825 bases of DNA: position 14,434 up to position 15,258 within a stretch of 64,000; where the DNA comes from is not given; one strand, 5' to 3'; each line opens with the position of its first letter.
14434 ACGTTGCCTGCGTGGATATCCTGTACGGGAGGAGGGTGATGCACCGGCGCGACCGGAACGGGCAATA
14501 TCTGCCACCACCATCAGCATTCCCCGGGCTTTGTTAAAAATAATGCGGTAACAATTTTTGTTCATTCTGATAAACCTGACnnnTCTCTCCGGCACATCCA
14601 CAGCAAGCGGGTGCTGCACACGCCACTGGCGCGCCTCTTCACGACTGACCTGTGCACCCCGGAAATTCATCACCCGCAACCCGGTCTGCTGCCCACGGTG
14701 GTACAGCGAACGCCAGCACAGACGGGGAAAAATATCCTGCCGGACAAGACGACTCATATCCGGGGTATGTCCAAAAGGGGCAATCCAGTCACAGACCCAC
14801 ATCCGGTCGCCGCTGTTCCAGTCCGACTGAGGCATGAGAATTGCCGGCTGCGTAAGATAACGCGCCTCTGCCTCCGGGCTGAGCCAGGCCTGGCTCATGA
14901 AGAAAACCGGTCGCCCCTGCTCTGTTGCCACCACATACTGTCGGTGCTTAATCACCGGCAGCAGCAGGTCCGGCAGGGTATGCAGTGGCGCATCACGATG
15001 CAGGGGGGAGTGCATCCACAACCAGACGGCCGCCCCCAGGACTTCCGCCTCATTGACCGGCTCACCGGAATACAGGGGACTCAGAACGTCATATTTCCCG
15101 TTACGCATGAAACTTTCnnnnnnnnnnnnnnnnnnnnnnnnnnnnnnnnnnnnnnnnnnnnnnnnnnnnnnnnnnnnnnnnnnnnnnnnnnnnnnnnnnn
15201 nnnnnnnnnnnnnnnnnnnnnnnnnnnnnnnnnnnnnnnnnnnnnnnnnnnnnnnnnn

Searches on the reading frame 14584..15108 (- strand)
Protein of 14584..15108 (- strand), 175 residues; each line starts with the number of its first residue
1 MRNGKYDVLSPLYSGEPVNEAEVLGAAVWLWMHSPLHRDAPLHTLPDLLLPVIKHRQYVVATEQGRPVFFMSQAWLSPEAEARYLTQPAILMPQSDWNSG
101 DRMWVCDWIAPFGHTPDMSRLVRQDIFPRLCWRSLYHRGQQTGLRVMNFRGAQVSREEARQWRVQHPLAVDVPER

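Call 5: search_protein_families(proteins=[window:14584-15108:-], library=ncbifam, max_evalue=0.01)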
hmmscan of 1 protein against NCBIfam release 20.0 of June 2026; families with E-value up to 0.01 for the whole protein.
window:14584-15108:- (175 aa): 0 families

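Call 6: search_solved_structures(query=window:14584-15108:-, max_evalue=1, show_alignments=3)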
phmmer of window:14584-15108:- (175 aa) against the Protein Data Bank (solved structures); distinct sequences matched with E-value up to 1: 5.
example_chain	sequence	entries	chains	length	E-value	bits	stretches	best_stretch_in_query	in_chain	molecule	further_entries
4whn_A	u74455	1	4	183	3.6e-27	98.5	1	14-160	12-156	ApxC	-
7ytd_A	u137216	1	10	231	0.83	12.6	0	70-104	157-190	Immunoglobulin heavy constant mu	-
7ysg_A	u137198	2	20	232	0.84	12.6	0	70-104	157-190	Immunoglobulin heavy constant mu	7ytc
9p6v_A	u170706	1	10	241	0.84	12.6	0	70-105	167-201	Chimeric Immunoglobulin heavy constant mu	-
9p6u_A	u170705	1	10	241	0.93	12.4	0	70-104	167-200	Chimeric Immunoglobulin heavy constant mu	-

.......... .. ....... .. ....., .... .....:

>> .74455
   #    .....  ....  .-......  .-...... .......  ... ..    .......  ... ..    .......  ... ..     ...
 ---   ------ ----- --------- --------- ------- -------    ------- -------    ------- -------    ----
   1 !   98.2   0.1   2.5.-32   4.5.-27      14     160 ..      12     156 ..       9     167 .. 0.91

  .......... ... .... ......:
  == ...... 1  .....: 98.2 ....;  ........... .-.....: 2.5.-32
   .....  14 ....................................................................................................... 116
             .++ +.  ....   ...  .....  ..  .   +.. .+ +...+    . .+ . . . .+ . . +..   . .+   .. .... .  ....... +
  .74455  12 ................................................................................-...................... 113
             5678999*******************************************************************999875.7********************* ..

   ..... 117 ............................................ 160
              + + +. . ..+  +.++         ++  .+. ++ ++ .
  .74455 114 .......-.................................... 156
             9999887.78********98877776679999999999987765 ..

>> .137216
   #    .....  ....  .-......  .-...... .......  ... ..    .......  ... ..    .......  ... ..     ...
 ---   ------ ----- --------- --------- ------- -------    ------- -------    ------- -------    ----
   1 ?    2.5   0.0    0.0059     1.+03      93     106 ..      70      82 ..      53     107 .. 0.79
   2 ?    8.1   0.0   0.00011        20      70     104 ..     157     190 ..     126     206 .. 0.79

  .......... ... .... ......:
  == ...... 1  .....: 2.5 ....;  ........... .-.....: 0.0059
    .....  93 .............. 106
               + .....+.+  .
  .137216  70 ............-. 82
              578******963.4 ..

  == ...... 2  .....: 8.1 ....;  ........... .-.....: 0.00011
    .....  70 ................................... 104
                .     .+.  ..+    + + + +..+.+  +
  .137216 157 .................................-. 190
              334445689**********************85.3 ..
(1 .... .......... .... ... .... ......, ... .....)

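Call 7: profile_search(protein=window:14584-15108:-)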
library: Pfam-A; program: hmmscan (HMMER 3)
A. the first sequence (175 residues): domains with independent E <= 10: 1; with E <= 0.001: 1
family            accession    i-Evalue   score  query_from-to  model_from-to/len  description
HlyC              PF02794.22    4.6e-32   111.0      23-149         1-127/127  RTX toxin acyltransferase family

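Call 30: search_protein_families(proteins=[window:14584-15108:-], library=ncbifam, max_evalue=1)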
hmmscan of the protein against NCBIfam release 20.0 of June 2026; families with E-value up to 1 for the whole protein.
window:14584-15108:- (175 aa): 1 family
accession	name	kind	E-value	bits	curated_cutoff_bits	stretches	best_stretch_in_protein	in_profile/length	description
TIGR04351.1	TOMM_nitrile_2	subfamily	0.023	14.3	65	1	70-89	5-24/48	TIGR04351 family putative TOMM peptide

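Call 32: list_cluster_members(proteins=[window:14584-15108:-, window:5114-5485:-, window:5494-14565:-])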
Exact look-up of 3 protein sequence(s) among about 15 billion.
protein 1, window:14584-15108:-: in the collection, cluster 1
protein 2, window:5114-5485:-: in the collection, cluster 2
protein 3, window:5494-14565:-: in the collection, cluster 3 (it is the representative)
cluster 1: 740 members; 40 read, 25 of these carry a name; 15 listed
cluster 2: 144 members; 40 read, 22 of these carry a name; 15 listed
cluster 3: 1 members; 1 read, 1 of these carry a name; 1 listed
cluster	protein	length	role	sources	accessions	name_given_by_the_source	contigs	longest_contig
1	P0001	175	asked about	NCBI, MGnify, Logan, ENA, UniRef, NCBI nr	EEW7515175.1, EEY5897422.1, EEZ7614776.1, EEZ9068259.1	toxin-activating lysine-acyltransferase [Escherichia coli] | FL=1 | RTX toxin-activating lysine-acyltransferase n=1 Tax=Escherichia coli TaxID=562 ...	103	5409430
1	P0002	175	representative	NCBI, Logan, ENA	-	-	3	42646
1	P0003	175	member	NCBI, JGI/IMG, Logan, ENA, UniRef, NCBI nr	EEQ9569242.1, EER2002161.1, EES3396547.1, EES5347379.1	toxin-activating lysine-acyltransferase [Escherichia coli] | toxin-activating lysine-acyltransferase n=1 Tax=Escherichia coli TaxID=562 ...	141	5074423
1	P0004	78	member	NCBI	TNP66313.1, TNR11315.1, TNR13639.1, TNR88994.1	toxin-activating lysine-acyltransferase, partial [Escherichia coli]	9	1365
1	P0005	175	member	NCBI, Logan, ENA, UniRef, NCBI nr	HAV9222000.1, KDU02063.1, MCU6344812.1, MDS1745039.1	toxin-activating lysine-acyltransferase [Escherichia coli] | toxin-activating lysine-acyltransferase n=1 Tax=Escherichia coli TaxID=562 ...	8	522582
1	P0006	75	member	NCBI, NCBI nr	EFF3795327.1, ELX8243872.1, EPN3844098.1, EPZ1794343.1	toxin-activating lysine-acyltransferase, partial [Escherichia coli] | toxin-activating lysine-acyltransferase [Escherichia coli]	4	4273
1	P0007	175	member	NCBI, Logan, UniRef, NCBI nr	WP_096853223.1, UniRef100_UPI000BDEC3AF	toxin-activating lysine-acyltransferase [Escherichia coli] | toxin-activating lysine-acyltransferase n=1 Tax=Escherichia coli TaxID=562 ...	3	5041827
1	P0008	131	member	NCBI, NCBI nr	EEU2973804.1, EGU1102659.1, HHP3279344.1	toxin-activating lysine-acyltransferase, partial [Escherichia coli] | toxin-activating lysine-acyltransferase [Escherichia coli]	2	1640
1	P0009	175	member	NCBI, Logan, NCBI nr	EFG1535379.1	toxin-activating lysine-acyltransferase [Escherichia coli]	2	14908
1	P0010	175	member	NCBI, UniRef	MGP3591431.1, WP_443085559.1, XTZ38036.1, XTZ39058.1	toxin-activating lysine-acyltransferase [Vagococcus sp. WN89Y] | toxin-activating lysine-acyltransferase n=1 Tax=Vagococcus sp. WN89Y TaxID=3457258 ...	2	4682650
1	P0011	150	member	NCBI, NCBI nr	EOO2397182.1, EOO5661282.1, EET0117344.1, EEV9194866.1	toxin-activating lysine-acyltransferase, partial [Escherichia coli] | toxin-activating lysine-acyltransferase [Escherichia coli]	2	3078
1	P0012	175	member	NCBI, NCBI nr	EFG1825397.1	toxin-activating lysine-acyltransferase [Escherichia coli]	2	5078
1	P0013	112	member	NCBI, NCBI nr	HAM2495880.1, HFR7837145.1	TPA: toxin-activating lysine-acyltransferase, partial [Escherichia coli] | toxin-activating lysine-acyltransferase [Escherichia coli]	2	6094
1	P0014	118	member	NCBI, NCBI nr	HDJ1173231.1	TPA: toxin-activating lysine-acyltransferase, partial [Escherichia coli] | toxin-activating lysine-acyltransferase [Escherichia coli]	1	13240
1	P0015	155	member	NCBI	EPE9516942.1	toxin-activating lysine-acyltransferase, partial [Escherichia coli]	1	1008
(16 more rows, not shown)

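Call 35: search_dna_similar(query=window:14584-15108:-, collection=plasmids, mode=protein, rows=spread, max_rows=25)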
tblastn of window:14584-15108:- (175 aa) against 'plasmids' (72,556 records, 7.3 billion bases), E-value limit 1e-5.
Records with a match: 878; places in all: 887; records where one place covers at least 80% of the query: 839.
Best place of each record, by identity: 95-99% 1; 60-80% 7; <60% 870.
By first word of the organism name: Escherichia 727; Ralstonia 131; Enterobacter 7; Vibrio 6; Acaryochloris 2; Rahnella 1; Salmonella 1; Shigella 1; Roseibium 1; Sphingobium 1.
By predicted mobility (MOB-suite, as given by PLSDB): non-mobilizable 371; conjugative 279; mobilizable 228.
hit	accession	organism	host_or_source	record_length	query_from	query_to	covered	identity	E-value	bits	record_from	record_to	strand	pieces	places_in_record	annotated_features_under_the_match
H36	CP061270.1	Escherichia coli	Sheep,cell culture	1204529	1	175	100%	98.3%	8e-93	364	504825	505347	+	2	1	none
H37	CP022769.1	Ralstonia solanacearum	Solanum tuberosum,single cell,Potato ...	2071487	1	167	95%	58.7%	2e-56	197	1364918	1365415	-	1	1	toxin-activating lysine-acyltransferase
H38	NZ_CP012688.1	Ralstonia solanacearum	Solanum commersonii,whole organism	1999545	1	167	95%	58.1%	3e-56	196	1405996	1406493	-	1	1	none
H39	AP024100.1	Ralstonia solanacearum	-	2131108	1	167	95%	58.1%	1e-55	195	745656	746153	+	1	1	toxin-activating lysine-acyltransferase HlyC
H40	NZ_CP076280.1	Escherichia coli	Bubalus bubalis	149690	19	175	90%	34.6%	5e-18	87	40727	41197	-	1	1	ehxC: enterohemolysin-activating lysine-acyltransferase EhxC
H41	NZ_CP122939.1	Escherichia coli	Sus scrofa,feces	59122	22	161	80%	37.1%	2e-19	91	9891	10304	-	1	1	hlyC: alpha-hemolysin-activating lysine-acyltransferase HlyC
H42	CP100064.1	Escherichia coli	cell culture,feces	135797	22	161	80%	37.1%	2e-19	91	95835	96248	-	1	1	hlyC: alpha-hemolysin-activating lysine-acyltransferase HlyC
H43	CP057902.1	Escherichia coli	culture,Pooled sheep faecal samples ...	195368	24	166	82%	36.1%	2e-19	92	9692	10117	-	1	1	toxin-activating lysine-acyltransferase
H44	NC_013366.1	Escherichia coli O111:H- str. 11128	-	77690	19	175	90%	31.9%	5e-19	90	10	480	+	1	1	ehxC: enterohemolysin-activating lysine-acyltransferase EhxC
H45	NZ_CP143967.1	Escherichia coli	-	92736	19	175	90%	31.9%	6e-19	90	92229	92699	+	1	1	ehxC: enterohemolysin-activating lysine-acyltransferase EhxC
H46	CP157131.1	Escherichia coli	culture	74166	19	175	90%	31.7%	3e-17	85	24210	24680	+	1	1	ehxC: enterohemolysin-activating lysine-acyltransferase EhxC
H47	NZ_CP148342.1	Escherichia coli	Homo sapiens,single cell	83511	19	175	90%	31.7%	3e-17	85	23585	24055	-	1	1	ehxC: enterohemolysin-activating lysine-acyltransferase EhxC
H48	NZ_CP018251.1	Escherichia coli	Cattle faeces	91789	19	175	90%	31.7%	3e-17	85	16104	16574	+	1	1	ehxC: enterohemolysin-activating lysine-acyltransferase EhxC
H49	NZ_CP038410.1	Escherichia coli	Homo sapiens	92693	19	175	90%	31.7%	3e-17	85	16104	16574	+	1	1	ehxC: enterohemolysin-activating lysine-acyltransferase EhxC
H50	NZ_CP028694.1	Escherichia coli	cattle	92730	19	175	90%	31.7%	3e-17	85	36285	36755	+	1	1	ehxC: enterohemolysin-activating lysine-acyltransferase EhxC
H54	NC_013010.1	Escherichia coli O157:H7 str. TW14359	-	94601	19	175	90%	31.7%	3e-17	85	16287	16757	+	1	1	ehxC: enterohemolysin-activating lysine-acyltransferase EhxC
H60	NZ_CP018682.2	Vibrio harveyi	Trachinotus ovatus,liver of diseased ...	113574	22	127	61%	30.8%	2e-7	57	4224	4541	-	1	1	rtxC: RTX toxin-activating lysine-acyltransferase RtxC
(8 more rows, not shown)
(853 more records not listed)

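Call 36: get_annotated_region(hit=H41, flank=1500)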
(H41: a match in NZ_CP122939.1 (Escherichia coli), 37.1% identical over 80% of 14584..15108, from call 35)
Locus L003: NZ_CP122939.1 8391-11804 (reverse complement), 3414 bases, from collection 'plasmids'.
description: Escherichia coli strain ETEC1701 plasmid unnamed1, complete sequence
organism: Escherichia coli (NCBI taxid 562)
taxonomy: Bacteria; Pseudomonadota; Gammaproteobacteria; Enterobacterales; Enterobacteriaceae; Escherichia; Escherichia coli
host: -; source: Sus scrofa,feces; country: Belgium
typing (MOB-suite, as given by PLSDB): non-mobilizable; replicon IncFIA,IncX1
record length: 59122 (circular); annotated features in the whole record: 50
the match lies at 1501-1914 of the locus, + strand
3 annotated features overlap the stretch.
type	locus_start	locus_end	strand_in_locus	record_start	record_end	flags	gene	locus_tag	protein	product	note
CDS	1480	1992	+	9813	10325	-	hlyC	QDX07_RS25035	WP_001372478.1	alpha-hemolysin-activating lysine-acyltransferase HlyC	-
CDS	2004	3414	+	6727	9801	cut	hlyA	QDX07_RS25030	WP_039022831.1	RTX toxin hemolysin HlyA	-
predicted_resistance_gene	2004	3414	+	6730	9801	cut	hlyA-alpha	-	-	RTX toxin hemolysin HlyA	predicted by amrfinderplus; class ; identity 98.93%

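Call 37: get_annotated_region(hit=H54, flank=1500)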
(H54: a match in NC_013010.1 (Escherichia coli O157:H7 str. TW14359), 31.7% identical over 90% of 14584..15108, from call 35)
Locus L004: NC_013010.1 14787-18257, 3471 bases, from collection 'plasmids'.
description: Escherichia coli O157:H7 str. TW14359 plasmid pO157, complete sequence
organism: Escherichia coli O157:H7 str. TW14359 (NCBI taxid 544404)
taxonomy: Bacteria; Pseudomonadota; Gammaproteobacteria; Enterobacterales; Enterobacteriaceae; Escherichia; Escherichia coli; Escherichia coli O157:H7 str. TW14359
host: -; source: -; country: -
typing (MOB-suite, as given by PLSDB): non-mobilizable; replicon IncFIA,IncFIB,IncFII
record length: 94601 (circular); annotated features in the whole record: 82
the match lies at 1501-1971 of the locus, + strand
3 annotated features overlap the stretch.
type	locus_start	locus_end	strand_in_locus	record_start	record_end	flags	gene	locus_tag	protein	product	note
CDS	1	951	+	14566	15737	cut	-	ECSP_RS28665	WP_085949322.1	IS3 family transposase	-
CDS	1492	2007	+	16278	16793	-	ehxC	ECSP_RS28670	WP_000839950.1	enterohemolysin-activating lysine-acyltransferase EhxC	-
predicted_resistance_gene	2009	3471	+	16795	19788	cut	ehxA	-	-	enterohemolysin EhxA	predicted by amrfinderplus; class ; identity 99.9%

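Call 38: get_annotated_region(hit=H60, flank=1500)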
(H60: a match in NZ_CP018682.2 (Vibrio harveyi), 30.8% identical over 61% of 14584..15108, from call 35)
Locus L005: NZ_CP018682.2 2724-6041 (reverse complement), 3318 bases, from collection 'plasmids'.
description: Vibrio harveyi strain QT520 plasmid p1, complete sequence
organism: Vibrio harveyi (NCBI taxid 669)
taxonomy: Bacteria; Pseudomonadota; Gammaproteobacteria; Vibrionales; Vibrionaceae; Vibrio; Vibrio harveyi
host: -; source: Trachinotus ovatus,liver of diseased deep sea cage-cultured grouper; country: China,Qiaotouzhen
typing (MOB-suite, as given by PLSDB): conjugative; relaxase MOBF; mating-pair formation MPF_F
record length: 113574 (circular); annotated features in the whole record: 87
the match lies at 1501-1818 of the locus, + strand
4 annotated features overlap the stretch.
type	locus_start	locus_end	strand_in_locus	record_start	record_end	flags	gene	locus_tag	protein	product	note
CDS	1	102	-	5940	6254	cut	-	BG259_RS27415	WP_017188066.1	hypothetical protein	-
CDS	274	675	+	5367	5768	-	-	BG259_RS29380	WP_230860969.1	transposase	GO:0006313 - DNA transposition [Evidence IEA]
CDS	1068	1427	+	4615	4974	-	-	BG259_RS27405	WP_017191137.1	hypothetical protein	-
CDS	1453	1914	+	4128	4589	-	rtxC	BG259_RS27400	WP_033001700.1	RTX toxin-activating lysine-acyltransferase RtxC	-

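Call 39: get_annotated_region(hit=H37, flank=12000)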
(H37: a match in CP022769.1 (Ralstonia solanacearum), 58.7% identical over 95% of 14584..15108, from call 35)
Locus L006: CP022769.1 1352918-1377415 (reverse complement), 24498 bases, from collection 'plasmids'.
description: Ralstonia solanacearum strain T60 plasmid unnamed, complete sequence
organism: Ralstonia solanacearum (NCBI taxid 305)
taxonomy: Bacteria; Pseudomonadota; Betaproteobacteria; Burkholderiales; Burkholderiaceae; Ralstonia; Ralstonia solanacearum
host: -; source: Solanum tuberosum,single cell,Potato bacterial wilt; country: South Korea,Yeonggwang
typing (MOB-suite, as given by PLSDB): mobilizable; relaxase MOBP
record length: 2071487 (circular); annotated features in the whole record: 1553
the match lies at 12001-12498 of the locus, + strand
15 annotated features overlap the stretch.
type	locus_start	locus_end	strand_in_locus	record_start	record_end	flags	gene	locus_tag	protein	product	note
CDS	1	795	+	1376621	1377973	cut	-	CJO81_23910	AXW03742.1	pilus assembly protein CpaF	-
CDS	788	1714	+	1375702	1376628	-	-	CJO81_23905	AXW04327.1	hypothetical protein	-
CDS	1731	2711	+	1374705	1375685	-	-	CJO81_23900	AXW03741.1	pilus assembly protein TadC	-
CDS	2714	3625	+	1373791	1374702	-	-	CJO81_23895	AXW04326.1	hypothetical protein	-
CDS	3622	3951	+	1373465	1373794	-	-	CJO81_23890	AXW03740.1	DUF3613 domain-containing protein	-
CDS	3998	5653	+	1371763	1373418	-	-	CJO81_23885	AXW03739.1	hypothetical protein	-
CDS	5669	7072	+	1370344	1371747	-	-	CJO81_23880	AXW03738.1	sigma-54-dependent Fis family transcriptional regulator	-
CDS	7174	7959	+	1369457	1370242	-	-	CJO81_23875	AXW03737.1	DUF2968 domain-containing protein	-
CDS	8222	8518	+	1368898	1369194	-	-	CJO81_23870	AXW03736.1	hypothetical protein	-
CDS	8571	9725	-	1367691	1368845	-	-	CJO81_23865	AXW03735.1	gfo/Idh/MocA family oxidoreductase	-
CDS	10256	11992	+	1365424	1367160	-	-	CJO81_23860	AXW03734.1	ShlB/FhaC/HecB family hemolysin secretion/activation protein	-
CDS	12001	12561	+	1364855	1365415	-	-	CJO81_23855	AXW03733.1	toxin-activating lysine-acyltransferase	-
CDS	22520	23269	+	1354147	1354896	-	-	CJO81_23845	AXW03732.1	hypothetical protein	-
CDS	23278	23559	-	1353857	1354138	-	-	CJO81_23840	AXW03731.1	hypothetical protein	-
CDS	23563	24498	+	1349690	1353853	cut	-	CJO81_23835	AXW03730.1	hypothetical protein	-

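Call 55: predict_structure(alignment_id=A1)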
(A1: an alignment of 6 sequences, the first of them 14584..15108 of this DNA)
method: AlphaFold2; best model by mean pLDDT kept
length: 175 residues; sequences in the alignment: 6
mean_pLDDT: 84.8   pTM: 0.82
mean pLDDT of the five models: 84.8, 83.7, 83.7, 80.4, 77.2
residues with pLDDT >= 90: 79; 70-90: 75; 50-70: 19; < 50: 2
segments of 3 or more residues with pLDDT < 50: none
pLDDT, mean of each block of 10 residues (from residue 1): 89 77 93 81 84 90 94 91 74 83 89 90 93 76 76 95 85 49
secondary structure, 60 per line:
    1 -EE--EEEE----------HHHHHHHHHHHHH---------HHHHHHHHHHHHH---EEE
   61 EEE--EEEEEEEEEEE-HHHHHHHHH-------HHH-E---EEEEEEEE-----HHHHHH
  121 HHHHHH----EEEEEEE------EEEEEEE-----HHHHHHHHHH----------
elements in order: E6-9 H20-32 H42-54 E58-63 E66-76 H78-86 E102-109 H115-126 E131-137 E144-150 H156-165

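Call 60: fold_search(model_id=the predicted structure, library=pdb)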
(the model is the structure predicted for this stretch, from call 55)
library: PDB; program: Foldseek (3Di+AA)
matches with E <= 10: 460; with E <= 0.001: 4
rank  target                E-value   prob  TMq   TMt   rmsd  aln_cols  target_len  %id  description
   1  4whn_B                2.7e-14  1.00  0.75  0.77   2.4       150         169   38  Structure of toxin-activating acyltransferase (TAAT) (released 2015-06-03)
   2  4whn_A                3.9e-14  1.00  0.75  0.78   2.0       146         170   38  Structure of toxin-activating acyltransferase (TAAT) (released 2015-06-03)
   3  4whn_C                2.2e-13  1.00  0.76  0.79   2.3       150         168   38  Structure of toxin-activating acyltransferase (TAAT) (released 2015-06-03)
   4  7uci_A                7.0e-04  1.00  0.48  0.14   4.7       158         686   13  SxtA Methyltransferase and decarboxylase didomain in complex with Mn2+ and SAH (released 2022-06-01)
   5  4m85_B                1.9e-03  0.99  0.37  0.35   7.4       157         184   12  Crystal structure of N-acetyltransferase from Staphylococcus aureus Mu50 (released 2014-09-17)
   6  7uci_B                2.4e-03  1.00  0.43  0.13   4.3       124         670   16  SxtA Methyltransferase and decarboxylase didomain in complex with Mn2+ and SAH (released 2022-06-01)
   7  6mfc_A                3.3e-03  1.00  0.47  0.43   4.5       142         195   15  GphF GNAT-like decarboxylase (released 2019-09-18)
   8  4m85_C                7.9e-03  0.93  0.33  0.32   7.3       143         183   12  Crystal structure of N-acetyltransferase from Staphylococcus aureus Mu50 (released 2014-09-17)
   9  8zt3_E                1.0e-02  0.93  0.41  0.42   7.0       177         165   11  N-acetyltransferase SbzI in the biosynthesis of altemicidin (released 2025-02-05)
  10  2ref_A                1.4e-02  0.99  0.49  0.43   4.2       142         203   10  Crystal structure of the loading GNATL domain of CurA from Lyngbya majuscula soaked with malonyl-CoA (released 2007-11-20)
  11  4m85_A                1.4e-02  0.91  0.37  0.35   7.3       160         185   11  Crystal structure of N-acetyltransferase from Staphylococcus aureus Mu50 (released 2014-09-17)
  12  2ree_A                1.6e-02  0.99  0.47  0.42   4.3       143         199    8  Crystal structure of the loading GNATL domain of CurA from Lyngbya majuscula (released 2007-11-20)
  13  5yag_A                1.7e-02  0.94  0.41  0.34   7.5       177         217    8  Crystal structure of mosquito arylalkylamine N-Acetyltransferase like 5b/spermine N-Acetyltransferase (released 2018-02-28)
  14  8zt3_F                2.0e-02  0.94  0.39  0.43   6.6       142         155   10  N-acetyltransferase SbzI in the biosynthesis of altemicidin (released 2025-02-05)
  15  8zt3_D                2.4e-02  0.82  0.39  0.39   7.6       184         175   10  N-acetyltransferase SbzI in the biosynthesis of altemicidin (released 2025-02-05)
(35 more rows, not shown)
